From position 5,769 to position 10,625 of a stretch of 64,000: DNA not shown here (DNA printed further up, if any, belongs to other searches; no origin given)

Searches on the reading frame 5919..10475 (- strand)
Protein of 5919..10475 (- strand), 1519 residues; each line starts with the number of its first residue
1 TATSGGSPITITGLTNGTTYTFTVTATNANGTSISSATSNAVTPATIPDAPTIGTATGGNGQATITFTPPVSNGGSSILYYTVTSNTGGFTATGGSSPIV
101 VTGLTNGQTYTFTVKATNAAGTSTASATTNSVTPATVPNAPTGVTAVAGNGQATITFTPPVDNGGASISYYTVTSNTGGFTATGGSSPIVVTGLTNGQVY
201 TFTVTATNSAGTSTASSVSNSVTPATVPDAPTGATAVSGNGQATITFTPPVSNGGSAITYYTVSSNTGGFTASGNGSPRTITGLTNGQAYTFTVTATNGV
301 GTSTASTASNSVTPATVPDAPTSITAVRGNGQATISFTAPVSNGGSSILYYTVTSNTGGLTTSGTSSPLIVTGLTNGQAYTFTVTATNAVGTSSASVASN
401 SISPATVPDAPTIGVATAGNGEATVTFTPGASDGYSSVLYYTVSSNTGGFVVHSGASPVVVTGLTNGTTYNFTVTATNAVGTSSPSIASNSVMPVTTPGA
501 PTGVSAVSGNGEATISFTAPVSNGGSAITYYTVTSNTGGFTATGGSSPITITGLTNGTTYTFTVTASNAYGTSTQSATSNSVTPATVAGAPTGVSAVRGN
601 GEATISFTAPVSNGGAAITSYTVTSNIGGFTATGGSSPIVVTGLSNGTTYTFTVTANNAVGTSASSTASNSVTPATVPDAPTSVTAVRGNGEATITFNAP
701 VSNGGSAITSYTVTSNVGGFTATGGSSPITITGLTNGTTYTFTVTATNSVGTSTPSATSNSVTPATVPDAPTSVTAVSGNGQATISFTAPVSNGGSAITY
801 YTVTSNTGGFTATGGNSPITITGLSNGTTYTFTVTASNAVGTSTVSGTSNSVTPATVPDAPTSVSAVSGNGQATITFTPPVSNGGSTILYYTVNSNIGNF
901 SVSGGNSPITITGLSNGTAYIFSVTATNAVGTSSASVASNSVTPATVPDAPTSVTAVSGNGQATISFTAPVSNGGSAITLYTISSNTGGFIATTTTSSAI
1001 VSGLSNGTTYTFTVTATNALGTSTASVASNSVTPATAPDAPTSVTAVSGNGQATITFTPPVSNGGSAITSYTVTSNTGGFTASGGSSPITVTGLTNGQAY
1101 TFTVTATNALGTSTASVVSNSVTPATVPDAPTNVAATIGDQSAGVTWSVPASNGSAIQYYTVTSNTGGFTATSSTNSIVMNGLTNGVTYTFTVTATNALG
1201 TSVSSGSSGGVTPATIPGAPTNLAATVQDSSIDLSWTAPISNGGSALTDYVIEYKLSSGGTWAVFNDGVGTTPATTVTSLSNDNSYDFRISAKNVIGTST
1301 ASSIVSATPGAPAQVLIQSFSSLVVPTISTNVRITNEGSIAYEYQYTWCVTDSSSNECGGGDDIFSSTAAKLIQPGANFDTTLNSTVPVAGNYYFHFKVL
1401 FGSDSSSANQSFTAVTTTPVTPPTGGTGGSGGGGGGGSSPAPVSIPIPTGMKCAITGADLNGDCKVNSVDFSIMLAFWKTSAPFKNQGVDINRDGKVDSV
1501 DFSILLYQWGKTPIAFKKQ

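Call 5: search_protein_families(library=pfam, proteins=[window:5919-10475:-], max_evalue=0.01)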
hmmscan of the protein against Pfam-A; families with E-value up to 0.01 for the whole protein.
window:5919-10475:- (1519 aa): 12 families
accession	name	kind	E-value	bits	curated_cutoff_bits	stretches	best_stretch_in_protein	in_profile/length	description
PF00041.27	fn3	-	5.8e-121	395.4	25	15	1219-1306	2-82/84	Fibronectin type III domain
PF25059.1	FN3_DSCAM-DSCAML_C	-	1.5e-53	179.5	39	1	1241-1303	14-75/89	DSCAM/DSCAML C-terminal Fn3-like domain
PF16656.11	Pur_ac_phosph_N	-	1.3e-25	90.2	30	0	1131-1198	1-83/93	Purple acid Phosphatase, N-terminal domain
PF16323.11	DUF4959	-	7.3e-20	71.7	32.9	0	1033-1116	14-99/106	Domain of unknown function (DUF4959)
PF07495.19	Y_Y_Y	-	1e-13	51.4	26.6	0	523-583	3-63/65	Y_Y_Y domain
PF14741.12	GH114_assoc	-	5.4e-09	36.7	22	0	1047-1098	22-72/126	N-terminal glycosyl-hydrolase-114-associated domain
PF07679.22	I-set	-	1.9e-08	34.7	23.7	0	720-757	49-86/90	Immunoglobulin I-set domain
PF00404.24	Dockerin_1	-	6.5e-08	33.1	22.9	1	1459-1505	3-52/57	Dockerin type I domain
PF24489.1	Ig_J_second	-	3e-06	27.6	27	0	547-576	56-87/105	Tip attachment protein J second Ig-like domain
PF13750.12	Big_3_3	-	0.00097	19.3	27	0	101-136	115-150/157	Bacterial Ig-like domain (group 3)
PF17425.8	Arylsulfotran_N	-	0.001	19.5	24.2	0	9-38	54-82/88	Arylsulfotransferase Ig-like domain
PF04775.20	Bile_Hydr_Trans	-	0.0084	16.4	27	0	99-123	6-30/126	Acyl-CoA thioester hydrolase/BAAT N-terminal region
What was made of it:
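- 6531..10616 (-): 15 fibronectin type III domains spaced 90 aa apart. Pfam fn3 E 5.8e-121, 15 stretches (call 5).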
